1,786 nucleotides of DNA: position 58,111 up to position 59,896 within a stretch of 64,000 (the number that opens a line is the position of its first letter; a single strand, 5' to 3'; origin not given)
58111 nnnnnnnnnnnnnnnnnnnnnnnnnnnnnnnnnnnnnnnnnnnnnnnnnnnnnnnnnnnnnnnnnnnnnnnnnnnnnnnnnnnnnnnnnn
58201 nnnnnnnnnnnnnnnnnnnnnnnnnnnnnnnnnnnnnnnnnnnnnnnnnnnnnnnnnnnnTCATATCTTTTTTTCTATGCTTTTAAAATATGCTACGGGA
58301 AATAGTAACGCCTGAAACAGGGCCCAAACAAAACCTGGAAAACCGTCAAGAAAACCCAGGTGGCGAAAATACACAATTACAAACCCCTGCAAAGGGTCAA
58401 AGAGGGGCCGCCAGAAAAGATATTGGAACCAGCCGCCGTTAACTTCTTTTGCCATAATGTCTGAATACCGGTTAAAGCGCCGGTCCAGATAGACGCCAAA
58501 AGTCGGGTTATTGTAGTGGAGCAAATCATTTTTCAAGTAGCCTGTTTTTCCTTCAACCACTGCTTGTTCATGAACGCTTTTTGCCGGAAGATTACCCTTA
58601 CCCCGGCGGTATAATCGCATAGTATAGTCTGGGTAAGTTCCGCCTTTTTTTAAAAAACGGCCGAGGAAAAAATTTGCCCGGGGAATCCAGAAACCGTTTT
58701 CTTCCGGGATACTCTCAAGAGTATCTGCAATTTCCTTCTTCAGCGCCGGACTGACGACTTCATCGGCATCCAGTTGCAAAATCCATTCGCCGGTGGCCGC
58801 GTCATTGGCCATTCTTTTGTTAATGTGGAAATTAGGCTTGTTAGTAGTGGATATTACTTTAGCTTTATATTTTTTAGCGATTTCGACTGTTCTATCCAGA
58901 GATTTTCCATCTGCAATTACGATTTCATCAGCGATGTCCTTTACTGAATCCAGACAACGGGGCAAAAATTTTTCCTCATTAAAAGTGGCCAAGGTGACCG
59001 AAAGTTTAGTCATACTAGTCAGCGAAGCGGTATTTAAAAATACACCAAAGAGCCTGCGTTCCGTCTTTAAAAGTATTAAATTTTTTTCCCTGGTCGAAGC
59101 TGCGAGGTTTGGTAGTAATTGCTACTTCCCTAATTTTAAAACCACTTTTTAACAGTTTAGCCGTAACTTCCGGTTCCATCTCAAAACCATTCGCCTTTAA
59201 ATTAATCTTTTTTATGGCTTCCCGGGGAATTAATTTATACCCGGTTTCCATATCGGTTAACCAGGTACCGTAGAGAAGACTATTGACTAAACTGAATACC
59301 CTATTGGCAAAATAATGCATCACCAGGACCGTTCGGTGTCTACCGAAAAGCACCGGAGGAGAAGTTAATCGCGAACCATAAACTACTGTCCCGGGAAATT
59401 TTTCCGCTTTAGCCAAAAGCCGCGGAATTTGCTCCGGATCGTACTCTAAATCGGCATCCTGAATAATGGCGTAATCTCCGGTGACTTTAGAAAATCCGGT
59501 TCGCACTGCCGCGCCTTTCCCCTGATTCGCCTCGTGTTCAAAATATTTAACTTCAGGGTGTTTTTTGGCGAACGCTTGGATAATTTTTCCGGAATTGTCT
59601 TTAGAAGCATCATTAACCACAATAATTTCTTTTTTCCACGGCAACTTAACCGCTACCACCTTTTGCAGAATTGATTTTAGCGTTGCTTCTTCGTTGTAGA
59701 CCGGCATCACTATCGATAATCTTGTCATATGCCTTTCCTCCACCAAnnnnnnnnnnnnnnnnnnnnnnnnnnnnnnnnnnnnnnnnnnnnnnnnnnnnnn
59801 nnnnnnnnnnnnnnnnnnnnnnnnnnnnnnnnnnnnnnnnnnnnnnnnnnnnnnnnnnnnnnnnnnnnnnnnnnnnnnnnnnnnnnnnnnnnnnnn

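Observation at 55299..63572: Three tandem modules pairing DPM1-like GT2 synthases with GT-C transferases, including a PIG-V-like protein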

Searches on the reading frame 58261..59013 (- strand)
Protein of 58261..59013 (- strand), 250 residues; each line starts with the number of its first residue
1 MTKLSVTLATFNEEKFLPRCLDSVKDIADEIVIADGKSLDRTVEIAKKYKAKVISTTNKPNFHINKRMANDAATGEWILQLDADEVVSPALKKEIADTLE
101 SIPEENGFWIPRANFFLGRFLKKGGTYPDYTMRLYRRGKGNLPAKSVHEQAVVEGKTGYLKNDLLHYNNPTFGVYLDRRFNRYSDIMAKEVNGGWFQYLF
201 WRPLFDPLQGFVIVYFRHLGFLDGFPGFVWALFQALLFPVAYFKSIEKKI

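Call 3: search_protein_families(library=pfam, proteins=[window:58261-59013:-], max_evalue=0.01)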
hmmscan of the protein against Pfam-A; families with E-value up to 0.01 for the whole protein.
window:58261-59013:- (250 aa): 2 families
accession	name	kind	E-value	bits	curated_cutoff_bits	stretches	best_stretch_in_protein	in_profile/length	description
PF00535.33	Glycos_transf_2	-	8.8e-21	75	23.3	1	5-102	1-106/168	Glycosyl transferase family 2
PF13704.12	Glyco_tranf_2_4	-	4.1e-07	30.9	27.5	1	12-87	2-84/98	Glycosyl transferase family 2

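Call 6: search_protein_families(library=ncbifam, proteins=[window:58261-59013:-], max_evalue=0.1)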
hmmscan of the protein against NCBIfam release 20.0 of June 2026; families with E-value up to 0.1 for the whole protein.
window:58261-59013:- (250 aa): 12 families
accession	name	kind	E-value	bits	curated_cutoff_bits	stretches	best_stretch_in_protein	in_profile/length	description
TIGR04283.1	glyco_like_mftF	equivalog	1.7e-12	47.4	182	1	4-101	1-99/221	TIGR04283 family arsenosugar biosynthesis glycosyltransferase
TIGR04195.1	S_glycosyl_SunS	equivalog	3.7e-11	42.5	350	1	7-87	62-144/421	SunS family peptide S-glycosyltransferase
NF007482.0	PRK10073.1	equivalog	1.3e-07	30.9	423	1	2-95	6-106/334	glycosyltransferase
NF050050.1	ProtGlycPglI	equivalog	8.3e-07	28.7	500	1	1-93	1-103/306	GalNAc(5)-diNAcBac-PP-undecaprenol beta-1,3-glucosyltransferase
TIGR04182.1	glyco_TIGR04182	equivalog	4.9e-05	22.9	325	1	5-94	3-92/293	S-layer glycoprotein N-glycosyltransferase AglJ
NF010496.0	PRK13915.1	equivalog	0.00011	21.4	262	1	2-57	31-92/307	glucosyl-3-phosphoglycerate synthase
NF038302.1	EPS_HpsE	equivalog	0.00026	20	300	1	3-87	2-99/307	hormogonium polysaccharide biosynthesis glycosyltransferase HpsE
NF041391.1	DPhHxTase_Halo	equivalog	0.00035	19.6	375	1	9-86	2-80/213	dolichyl-phosphate hexose transferase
NF047683.1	TeichurnBiosyTuaG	equivalog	0.0048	16.6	400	1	4-89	8-101/252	teichuronic acid biosynthesis protein TuaG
NF053739.1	GlytfEpsEBac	equivalog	0.0049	15.9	450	1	3-93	2-102/265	glycosyltransferase EpsE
NF045692.1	OglycostaseCruG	equivalog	0.0071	15.3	600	1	2-95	41-148/386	2'-O-glycosyltransferase CruG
NF041875.1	EPS_EpsD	equivalog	0.03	13.7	370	1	4-91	1-96/325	exopolysaccharide biosynthesis glycosyltransferase EpsD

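Call 50: search_solved_structures(query=window:58261-59013:-, max_evalue=0.01)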
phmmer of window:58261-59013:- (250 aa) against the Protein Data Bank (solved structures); distinct sequences matched with E-value up to 0.01: 13.
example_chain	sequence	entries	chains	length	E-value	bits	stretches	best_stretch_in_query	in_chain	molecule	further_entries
22ao_A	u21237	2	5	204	2.1e-16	63.3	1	5-191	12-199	GmaR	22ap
7msp_A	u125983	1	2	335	1.8e-08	37.3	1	8-98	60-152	SPbeta prophage-derived glycosyltransferase SunS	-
7msn_A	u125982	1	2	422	2.6e-08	36.8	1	8-98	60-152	SPbeta prophage-derived glycosyltransferase SunS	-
7msk_A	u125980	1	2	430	2.5e-07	33.6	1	7-87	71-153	Glyco_trans_2-like domain-containing protein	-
9omj_A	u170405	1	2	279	6.8e-05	25.6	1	4-92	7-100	Glycosyltransferase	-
9omh_A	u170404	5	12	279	6.9e-05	25.6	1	4-92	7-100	Glycosyltransferase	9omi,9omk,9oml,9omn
9omm_A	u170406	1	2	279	6.9e-05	25.6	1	4-92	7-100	Glycosyltransferase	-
5tze_C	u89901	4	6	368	9.4e-05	25.1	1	3-97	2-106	Glycosyl transferase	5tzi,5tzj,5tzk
5tz8_A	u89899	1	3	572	0.00019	24.2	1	3-97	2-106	Glycosyl transferase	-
6p61_A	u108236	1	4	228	0.00038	23.2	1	4-88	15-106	Glycosyltransferase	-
2z87_A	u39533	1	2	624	0.0005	22.8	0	4-91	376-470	Chondroitin synthase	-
2z86_A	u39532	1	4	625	0.00051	22.8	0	4-91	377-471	Chondroitin synthase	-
3bcv_A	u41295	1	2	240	0.0016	21.2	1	2-89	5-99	Putative glycosyltransferase protein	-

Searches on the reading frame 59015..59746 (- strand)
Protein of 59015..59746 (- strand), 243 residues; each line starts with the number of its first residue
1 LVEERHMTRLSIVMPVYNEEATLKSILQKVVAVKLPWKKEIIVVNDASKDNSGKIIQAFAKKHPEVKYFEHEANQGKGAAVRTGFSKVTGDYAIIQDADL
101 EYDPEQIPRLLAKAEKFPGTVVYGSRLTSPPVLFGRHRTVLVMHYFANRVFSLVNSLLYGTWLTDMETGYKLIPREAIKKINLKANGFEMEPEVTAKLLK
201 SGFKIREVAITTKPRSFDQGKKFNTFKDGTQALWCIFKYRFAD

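Call 3: search_protein_families(library=pfam, proteins=[window:59015-59746:-], max_evalue=0.01)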
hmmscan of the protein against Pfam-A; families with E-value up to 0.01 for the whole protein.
window:59015-59746:- (243 aa): 3 families
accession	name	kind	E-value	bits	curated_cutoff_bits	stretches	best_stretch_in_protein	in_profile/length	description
PF00535.33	Glycos_transf_2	-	6.7e-36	124.2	23.3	1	11-181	1-167/168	Glycosyl transferase family 2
PF13641.12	Glyco_tranf_2_3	-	2e-06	28.4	27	1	10-118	3-114/230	Glycosyltransferase like family 2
PF10111.15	Glyco_tranf_2_2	-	1e-05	25.6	27.3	1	11-105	1-97/276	Glycosyltransferase like family 2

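Call 6: search_protein_families(library=ncbifam, proteins=[window:59015-59746:-], max_evalue=0.1)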
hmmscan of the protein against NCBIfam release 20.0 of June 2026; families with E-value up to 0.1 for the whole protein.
window:59015-59746:- (243 aa): 30 families (the best 25 are shown)
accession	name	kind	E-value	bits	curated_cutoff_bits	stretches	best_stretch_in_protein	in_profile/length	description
TIGR04182.1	glyco_TIGR04182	equivalog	3.4e-28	98.9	325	1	11-239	3-217/293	S-layer glycoprotein N-glycosyltransferase AglJ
NF007986.1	PRK10714.1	equivalog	1e-20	74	529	1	5-116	3-117/316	undecaprenyl-phosphate 4-deoxy-4-formamido-L-arabinose transferase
NF047588.1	GlcsyltransPgfSStrep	equivalog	5.7e-20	71.7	500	1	9-181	2-167/308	glycosyltransferase PgfS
NF007482.0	PRK10073.1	equivalog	9e-20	70.9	423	1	6-115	4-111/334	glycosyltransferase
TIGR03937.1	PgaC_IcaA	equivalog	2.1e-19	69.8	422.3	1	3-112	40-148/407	poly-beta-1,6-N-acetyl-D-glucosamine synthase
NF041391.1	DPhHxTase_Halo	equivalog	2.6e-15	56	375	1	14-217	1-188/213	dolichyl-phosphate hexose transferase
NF041875.1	EPS_EpsD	equivalog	5.7e-13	49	370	1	10-130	1-120/325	exopolysaccharide biosynthesis glycosyltransferase EpsD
TIGR03111.1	glyc2_xrt_Gpos1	hypoth_equivalog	9.3e-13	47.7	363.95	1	7-119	48-161/439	TIGR03111 family XrtG-associated glycosyltransferase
NF058614.1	PPMAGASynPpgS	equivalog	1.1e-11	44.6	370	1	12-210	4-194/226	polyprenyl-phospho-N-acetylgalactosaminyl synthase PpgS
TIGR03965.1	mycofact_glyco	equivalog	4.3e-11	42.3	280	1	7-130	73-194/467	mycofactocin biosynthesis glycosyltransferase MftF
NF010496.0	PRK13915.1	equivalog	3.1e-10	39.6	262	1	2-111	25-139/307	glucosyl-3-phosphoglycerate synthase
NF047683.1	TeichurnBiosyTuaG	equivalog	8.8e-10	38.6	400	1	8-111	6-108/252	teichuronic acid biosynthesis protein TuaG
NF038302.1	EPS_HpsE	equivalog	1.4e-09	37.4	300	1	10-128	3-125/307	hormogonium polysaccharide biosynthesis glycosyltransferase HpsE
TIGR04283.1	glyco_like_mftF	equivalog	2.1e-09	37.3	182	1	10-105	1-87/221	TIGR04283 family arsenosugar biosynthesis glycosyltransferase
NF050050.1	ProtGlycPglI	equivalog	7.6e-09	35.4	500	1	7-116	1-110/306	GalNAc(5)-diNAcBac-PP-undecaprenol beta-1,3-glucosyltransferase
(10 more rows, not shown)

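Call 11: search_solved_structures(query=window:59015-59746:-, max_evalue=0.001)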
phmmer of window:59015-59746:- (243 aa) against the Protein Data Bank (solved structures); distinct sequences matched with E-value up to 0.001: 25.
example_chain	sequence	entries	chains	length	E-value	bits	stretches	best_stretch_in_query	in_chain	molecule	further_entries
9hwj_A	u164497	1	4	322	7.6e-18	68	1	5-117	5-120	Undecaprenyl-phosphate 4-deoxy-4-formamido-L-arabinose transferase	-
9bhc_C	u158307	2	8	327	2.4e-16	63.1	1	7-117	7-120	Undecaprenyl-phosphate 4-deoxy-4-formamido-L-arabinose transferase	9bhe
8vxh_A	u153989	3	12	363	2.9e-16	62.9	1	7-117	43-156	Undecaprenyl-phosphate 4-deoxy-4-formamido-L-arabinose transferase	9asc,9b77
5mlz_A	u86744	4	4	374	9e-15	58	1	9-195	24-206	Dolichol monophosphate mannose synthase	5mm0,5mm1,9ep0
3bcv_A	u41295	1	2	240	1.2e-12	51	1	8-158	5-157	Putative glycosyltransferase protein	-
5eke_A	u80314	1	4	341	2.3e-11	46.8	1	8-128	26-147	Uncharacterized glycosyltransferase sll0501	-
5ekp_C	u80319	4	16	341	2.4e-11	46.8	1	8-128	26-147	Uncharacterized glycosyltransferase sll0501 | Glycosyltransferase sll0501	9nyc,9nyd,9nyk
9nye_A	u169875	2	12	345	2.5e-11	46.7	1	8-128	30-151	Glycosyltransferase sll0501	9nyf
2z87_A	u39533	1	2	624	2.8e-09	40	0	9-105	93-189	Chondroitin synthase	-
2z86_A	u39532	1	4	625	2.8e-09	40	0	9-105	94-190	Chondroitin synthase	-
6yv7_B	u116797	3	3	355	1.2e-08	38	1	6-102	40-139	Glycosyl transferase, family 2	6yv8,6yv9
6yv7_A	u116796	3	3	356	1.2e-08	37.9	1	6-102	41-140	Glycosyl transferase, family 2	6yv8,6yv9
5hea_A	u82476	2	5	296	1.4e-08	37.8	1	10-99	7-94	Putative glycosyltransferase (GalT1)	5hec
6p61_A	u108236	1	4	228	1.4e-06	31.2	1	9-102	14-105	Glycosyltransferase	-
8vh7_A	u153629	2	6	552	5e-05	26.1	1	10-110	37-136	Heparosan synthase B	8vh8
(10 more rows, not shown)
